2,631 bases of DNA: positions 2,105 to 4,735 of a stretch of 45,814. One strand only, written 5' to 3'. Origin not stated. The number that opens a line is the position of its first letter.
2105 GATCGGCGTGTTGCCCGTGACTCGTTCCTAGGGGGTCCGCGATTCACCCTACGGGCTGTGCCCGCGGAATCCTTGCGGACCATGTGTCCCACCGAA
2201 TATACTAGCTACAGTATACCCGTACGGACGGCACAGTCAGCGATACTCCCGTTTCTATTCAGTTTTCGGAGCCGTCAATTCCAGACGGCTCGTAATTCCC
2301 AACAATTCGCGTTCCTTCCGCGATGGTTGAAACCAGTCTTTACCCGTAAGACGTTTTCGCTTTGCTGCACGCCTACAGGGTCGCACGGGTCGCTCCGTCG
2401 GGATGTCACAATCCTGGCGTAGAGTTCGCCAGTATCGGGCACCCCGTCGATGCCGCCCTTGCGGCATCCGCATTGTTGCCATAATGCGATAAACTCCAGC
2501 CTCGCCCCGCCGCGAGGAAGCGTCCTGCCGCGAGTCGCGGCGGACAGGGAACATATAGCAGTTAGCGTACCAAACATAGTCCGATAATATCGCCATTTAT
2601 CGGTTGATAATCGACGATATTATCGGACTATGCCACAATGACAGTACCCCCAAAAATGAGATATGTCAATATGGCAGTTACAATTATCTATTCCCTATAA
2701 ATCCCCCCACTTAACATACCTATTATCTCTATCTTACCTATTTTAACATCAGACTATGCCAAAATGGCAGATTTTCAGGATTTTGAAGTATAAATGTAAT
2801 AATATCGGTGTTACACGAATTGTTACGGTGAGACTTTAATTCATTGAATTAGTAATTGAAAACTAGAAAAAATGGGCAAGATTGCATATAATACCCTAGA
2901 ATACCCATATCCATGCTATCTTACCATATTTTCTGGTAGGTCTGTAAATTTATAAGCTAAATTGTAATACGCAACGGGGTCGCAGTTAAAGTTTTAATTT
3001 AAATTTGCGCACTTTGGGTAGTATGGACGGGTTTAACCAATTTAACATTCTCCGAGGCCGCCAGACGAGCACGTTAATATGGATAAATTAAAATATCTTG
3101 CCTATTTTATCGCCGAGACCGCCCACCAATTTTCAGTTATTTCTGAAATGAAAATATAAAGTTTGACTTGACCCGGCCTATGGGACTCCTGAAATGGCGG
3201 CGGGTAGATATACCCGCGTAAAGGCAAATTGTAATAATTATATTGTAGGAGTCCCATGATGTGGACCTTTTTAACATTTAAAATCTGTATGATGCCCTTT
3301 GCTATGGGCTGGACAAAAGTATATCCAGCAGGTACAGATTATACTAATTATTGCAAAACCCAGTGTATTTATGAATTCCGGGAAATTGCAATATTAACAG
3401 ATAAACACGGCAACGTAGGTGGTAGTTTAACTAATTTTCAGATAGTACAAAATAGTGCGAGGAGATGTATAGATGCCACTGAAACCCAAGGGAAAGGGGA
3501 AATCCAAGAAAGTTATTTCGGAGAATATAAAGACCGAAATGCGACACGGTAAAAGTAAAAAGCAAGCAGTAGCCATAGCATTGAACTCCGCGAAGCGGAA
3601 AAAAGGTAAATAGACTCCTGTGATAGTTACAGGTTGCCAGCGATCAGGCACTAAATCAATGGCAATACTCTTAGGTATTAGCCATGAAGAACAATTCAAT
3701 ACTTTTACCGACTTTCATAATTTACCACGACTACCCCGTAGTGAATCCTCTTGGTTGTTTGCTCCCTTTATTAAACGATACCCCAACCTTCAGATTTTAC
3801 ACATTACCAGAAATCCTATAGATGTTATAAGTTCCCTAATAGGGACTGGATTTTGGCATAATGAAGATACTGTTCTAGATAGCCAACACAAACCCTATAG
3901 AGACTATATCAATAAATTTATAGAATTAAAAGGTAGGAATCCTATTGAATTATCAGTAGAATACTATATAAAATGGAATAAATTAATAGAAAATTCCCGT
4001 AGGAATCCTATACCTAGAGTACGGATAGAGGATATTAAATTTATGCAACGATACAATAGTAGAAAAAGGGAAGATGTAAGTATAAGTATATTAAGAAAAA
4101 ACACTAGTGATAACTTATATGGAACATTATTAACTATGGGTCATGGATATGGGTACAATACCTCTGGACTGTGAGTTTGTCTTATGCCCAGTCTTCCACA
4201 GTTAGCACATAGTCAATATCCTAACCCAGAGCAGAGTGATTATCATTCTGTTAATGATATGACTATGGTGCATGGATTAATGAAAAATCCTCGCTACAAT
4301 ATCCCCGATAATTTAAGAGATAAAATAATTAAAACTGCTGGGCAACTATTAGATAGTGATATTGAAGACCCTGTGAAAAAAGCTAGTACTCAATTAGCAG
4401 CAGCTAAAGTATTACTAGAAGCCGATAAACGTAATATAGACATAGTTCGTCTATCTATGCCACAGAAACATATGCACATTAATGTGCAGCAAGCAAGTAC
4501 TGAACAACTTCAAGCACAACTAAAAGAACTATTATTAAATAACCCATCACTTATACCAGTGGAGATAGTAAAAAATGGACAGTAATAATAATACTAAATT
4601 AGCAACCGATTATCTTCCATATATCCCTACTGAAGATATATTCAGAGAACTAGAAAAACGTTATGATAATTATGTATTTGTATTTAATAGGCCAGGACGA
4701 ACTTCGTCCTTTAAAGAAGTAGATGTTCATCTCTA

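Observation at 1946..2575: About 630-nt GC-rich, hairpin-dense, ORF-free block at the divergence point: candidate large structured RNA (or origin/terminus element)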

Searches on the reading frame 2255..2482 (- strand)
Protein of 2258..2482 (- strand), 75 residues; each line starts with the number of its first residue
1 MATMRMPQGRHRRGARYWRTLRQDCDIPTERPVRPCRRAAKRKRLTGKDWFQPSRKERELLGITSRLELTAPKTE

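Call 68: search_protein_families(library=phrogs, proteins=[window:2258-2482:-], max_evalue=1)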
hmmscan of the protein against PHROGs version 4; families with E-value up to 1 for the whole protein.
seq(75 aa): 0 families

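Call 76: find_related_loci(query=A3, collection=viral_contigs, flank=5000)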
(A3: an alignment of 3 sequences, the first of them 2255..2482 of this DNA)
Query A3 (75 aa) in viral_contigs; peptide patterns used: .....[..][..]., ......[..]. (x = any residue, [..] = any of these).
76 stretches matched a pattern, but none encodes a relative of the query by tblastn (E <= 1e-3).

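Call 77: find_related_loci(query=A3, collection=genome_contigs, flank=5000)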
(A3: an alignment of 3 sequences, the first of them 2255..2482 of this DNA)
Query A3 (75 aa) in genome_contigs; peptide patterns used: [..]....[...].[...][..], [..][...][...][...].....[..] (x = any residue, [..] = any of these).
207 stretches matched a pattern, but none encodes a relative of the query by tblastn (E <= 1e-3).
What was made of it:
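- Tried and rejected: Scans with the small-protein alignment: nothing in IMG/VR or in GTDB genomes (calls 76, 77).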

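Call 79: search_protein_families(library=pfam, alignment_id=A3, max_evalue=10)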
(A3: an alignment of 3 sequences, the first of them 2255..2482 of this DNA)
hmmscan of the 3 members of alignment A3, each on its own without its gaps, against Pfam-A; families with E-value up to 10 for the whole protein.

A. member 1, window:2255-2482:- (75 aa): 0 families

B. families by the number of members that match (of 3 scanned): 1 family
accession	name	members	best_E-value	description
PF20054.4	Tc-38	1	0.093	Trypanosoma Tc-38 (p38) protein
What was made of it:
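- On Lambda N-type antitermination module: There is no Pfam match (call 79).
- Closest known: Lambda pL-nutL-N leader. Different: There is no sequence or Pfam relation to N (call 79).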

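Call 80: search_solved_structures(query=A3, max_evalue=10, show_alignments=2)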
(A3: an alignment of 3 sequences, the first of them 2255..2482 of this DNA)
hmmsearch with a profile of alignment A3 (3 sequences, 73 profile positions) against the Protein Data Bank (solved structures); distinct sequences matched with E-value up to 10: 4.
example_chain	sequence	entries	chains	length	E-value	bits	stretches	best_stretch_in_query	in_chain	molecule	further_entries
2bwk_A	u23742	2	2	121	0.6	13.2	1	15-48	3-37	ANGIOGENIN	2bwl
3hle_A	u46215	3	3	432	1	12.5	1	20-53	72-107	Transesterase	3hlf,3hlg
3hl9_A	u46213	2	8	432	1.4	12.1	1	20-52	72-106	Transesterase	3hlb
3hlc_A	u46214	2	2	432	1.4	12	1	20-53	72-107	Transesterase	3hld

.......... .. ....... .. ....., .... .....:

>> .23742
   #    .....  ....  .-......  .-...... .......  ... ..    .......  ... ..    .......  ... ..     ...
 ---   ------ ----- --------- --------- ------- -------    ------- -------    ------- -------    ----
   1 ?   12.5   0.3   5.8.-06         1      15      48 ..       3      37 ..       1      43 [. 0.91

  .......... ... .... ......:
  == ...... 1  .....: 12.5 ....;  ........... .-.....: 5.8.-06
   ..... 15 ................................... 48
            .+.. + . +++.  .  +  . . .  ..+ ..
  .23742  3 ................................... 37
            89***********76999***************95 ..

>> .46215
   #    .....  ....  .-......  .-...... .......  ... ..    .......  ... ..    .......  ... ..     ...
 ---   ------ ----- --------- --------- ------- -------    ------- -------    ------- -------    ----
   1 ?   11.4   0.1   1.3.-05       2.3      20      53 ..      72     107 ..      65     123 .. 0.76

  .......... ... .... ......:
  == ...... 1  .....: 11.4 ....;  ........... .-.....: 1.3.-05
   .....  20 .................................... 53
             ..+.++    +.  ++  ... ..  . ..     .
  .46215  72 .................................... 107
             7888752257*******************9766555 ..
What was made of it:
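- On Protein-coding gene (small basic protein family; A3 alignment): The best PDB hit has E = 0.6 (call 80).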

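Call 96: predict_structure(alignment_id=A3)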
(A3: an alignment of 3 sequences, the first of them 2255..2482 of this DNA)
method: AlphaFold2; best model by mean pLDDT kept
length: 75 residues; sequences in the alignment: 3
mean_pLDDT: 68.1   pTM: 0.32
mean pLDDT of the five models: 68.1, 67.8, 64.7, 64.0, 59.8
residues with pLDDT >= 90: 0; 70-90: 40; 50-70: 30; < 50: 5
segments of 3 or more residues with pLDDT < 50: 72-75
pLDDT, mean of each block of 10 residues (from residue 1): 55 67 71 75 82 75 65 42
secondary structure, 60 per line:
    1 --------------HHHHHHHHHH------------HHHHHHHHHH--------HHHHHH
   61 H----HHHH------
elements in order: H15-24 H37-46 H55-61 H66-69
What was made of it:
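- On Protein-coding gene (small basic protein family; A3 alignment): The AlphaFold2 model is helical but low-confidence (pLDDT 68, call 96).
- Tried and rejected: Structure prediction of the small protein: pLDDT 68, too weak for a fold search (call 96).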

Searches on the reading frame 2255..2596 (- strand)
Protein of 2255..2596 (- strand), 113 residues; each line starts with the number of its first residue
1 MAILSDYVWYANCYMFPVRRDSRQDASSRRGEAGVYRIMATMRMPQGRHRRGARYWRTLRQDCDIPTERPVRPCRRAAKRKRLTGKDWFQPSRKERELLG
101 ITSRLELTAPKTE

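Call 12: search_protein_families(library=pfam, proteins=[window:2255-2596:-, window:2275-2577:-], max_evalue=0.1)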
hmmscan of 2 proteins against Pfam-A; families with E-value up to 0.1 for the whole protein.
window:2255-2596:- (113 aa): 0 families

window:2275-2577:- (100 aa): 0 families

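Call 13: search_protein_families(library=phrogs, proteins=[window:2255-2596:-, window:2275-2577:-], max_evalue=0.1)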
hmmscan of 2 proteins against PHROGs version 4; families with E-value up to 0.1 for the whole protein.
window:2255-2596:- (113 aa): 1 family
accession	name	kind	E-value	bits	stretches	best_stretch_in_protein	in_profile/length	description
phrog_20213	-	unknown function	0.013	17.1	1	17-73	31-85/88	-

window:2275-2577:- (100 aa): 0 families

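Call 71: search_protein_representatives(protein=window:2255-2596:-)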
Query: 113 residues. Proteins with E-value up to 0.001 (for the whole library): 3; up to 1e-10: 3; up to 1e-30: 1. The best 3 are listed.
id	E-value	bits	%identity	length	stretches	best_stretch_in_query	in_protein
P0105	4.1e-71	252.6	100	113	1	1-113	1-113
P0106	5.0e-18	81.6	57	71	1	41-107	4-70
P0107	3.0e-16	75.9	58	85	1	35-109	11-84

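Call 74: list_cluster_members(proteins=[P0106, P0107, P0105])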
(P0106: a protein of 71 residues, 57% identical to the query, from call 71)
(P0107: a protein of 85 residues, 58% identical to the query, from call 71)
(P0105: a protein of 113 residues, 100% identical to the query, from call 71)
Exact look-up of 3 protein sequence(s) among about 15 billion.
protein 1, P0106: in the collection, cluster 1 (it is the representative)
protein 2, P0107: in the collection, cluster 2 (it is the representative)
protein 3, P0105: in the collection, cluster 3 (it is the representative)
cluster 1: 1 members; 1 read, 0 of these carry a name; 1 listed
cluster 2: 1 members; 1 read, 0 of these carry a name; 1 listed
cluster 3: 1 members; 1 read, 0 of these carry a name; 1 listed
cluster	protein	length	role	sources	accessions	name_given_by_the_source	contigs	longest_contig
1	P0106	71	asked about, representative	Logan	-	-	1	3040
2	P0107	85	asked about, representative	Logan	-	-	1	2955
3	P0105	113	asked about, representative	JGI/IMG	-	-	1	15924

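Call 75: find_encoding_contigs(protein=window:2255-2596:-, flank=6000, max_places=6)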
Protein window:2255-2596:- (113 aa): no gene with exactly this product is on record in the collection.
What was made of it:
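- Tried and rejected: The 113-aa product is not on record for a context look-up (call 75), so the contigs of P0106 and P0107 could not be read.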

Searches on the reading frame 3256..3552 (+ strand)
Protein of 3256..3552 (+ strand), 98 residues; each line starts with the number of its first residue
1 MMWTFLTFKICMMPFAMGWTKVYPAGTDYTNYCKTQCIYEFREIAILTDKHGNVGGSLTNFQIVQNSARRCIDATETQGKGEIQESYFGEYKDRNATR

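Call 12: search_protein_families(library=pfam, proteins=[window:3256-3552:+], max_evalue=0.1)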
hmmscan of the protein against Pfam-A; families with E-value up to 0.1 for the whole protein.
window:3256-3552:+ (98 aa): 1 family
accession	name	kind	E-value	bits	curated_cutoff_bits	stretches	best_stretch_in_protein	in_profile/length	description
PF16437.10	DUF5034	-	0.049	14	25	1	20-50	85-115/169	Domain of unknown function (DUF5034)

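Call 13: search_protein_families(library=phrogs, proteins=[window:3256-3552:+], max_evalue=0.1)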
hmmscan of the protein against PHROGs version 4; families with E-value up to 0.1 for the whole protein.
window:3256-3552:+ (98 aa): 0 families

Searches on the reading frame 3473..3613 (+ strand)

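Call 12: search_protein_families(library=pfam, proteins=[window:3473-3613:+], max_evalue=0.1)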
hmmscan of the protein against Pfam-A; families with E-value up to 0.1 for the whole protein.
window:3473-3613:+ (46 aa): 0 families

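Call 13: search_protein_families(library=phrogs, proteins=[window:3473-3613:+], max_evalue=0.1)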
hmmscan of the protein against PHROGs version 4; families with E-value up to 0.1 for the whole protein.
window:3473-3613:+ (46 aa): 2 families
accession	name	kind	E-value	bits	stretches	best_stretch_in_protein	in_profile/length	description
phrog_2423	-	unknown function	4.8e-17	62.7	1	1-46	1-43/52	-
phrog_3778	-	head and packaging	0.025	14.4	1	6-44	3-41/593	head maturation protease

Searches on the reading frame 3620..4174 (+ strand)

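Call 12: search_protein_families(library=pfam, proteins=[window:3620-4174:+], max_evalue=0.1)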
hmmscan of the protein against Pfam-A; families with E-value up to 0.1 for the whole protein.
window:3620-4174:+ (184 aa): 2 families
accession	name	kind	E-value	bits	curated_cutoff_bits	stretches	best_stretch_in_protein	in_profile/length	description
PF13469.12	Sulfotransfer_3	-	0.00016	22.4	27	0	52-76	120-145/216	Sulfotransferase family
PF00685.33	Sulfotransfer_1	-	0.096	12.5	22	0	55-121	89-149/255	Sulfotransferase domain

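Call 13: search_protein_families(library=phrogs, proteins=[window:3620-4174:+], max_evalue=0.1)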
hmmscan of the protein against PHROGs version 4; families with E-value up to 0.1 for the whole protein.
window:3620-4174:+ (184 aa): 0 families

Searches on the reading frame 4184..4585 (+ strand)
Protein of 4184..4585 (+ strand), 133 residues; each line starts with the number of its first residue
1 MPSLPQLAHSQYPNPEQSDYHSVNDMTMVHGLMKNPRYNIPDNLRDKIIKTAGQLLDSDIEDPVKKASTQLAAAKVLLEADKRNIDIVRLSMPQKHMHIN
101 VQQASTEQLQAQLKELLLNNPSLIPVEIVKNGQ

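Call 12: search_protein_families(library=pfam, proteins=[window:4184-4585:+], max_evalue=0.1)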
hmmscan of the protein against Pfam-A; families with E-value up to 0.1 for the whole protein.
window:4184-4585:+ (133 aa): 0 families

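Call 13: search_protein_families(library=phrogs, proteins=[window:4184-4585:+], max_evalue=0.1)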
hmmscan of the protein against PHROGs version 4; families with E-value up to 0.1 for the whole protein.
window:4184-4585:+ (133 aa): 1 family
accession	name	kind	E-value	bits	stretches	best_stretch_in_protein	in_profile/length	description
phrog_32702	-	unknown function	0.05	14.9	1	19-56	22-59/105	-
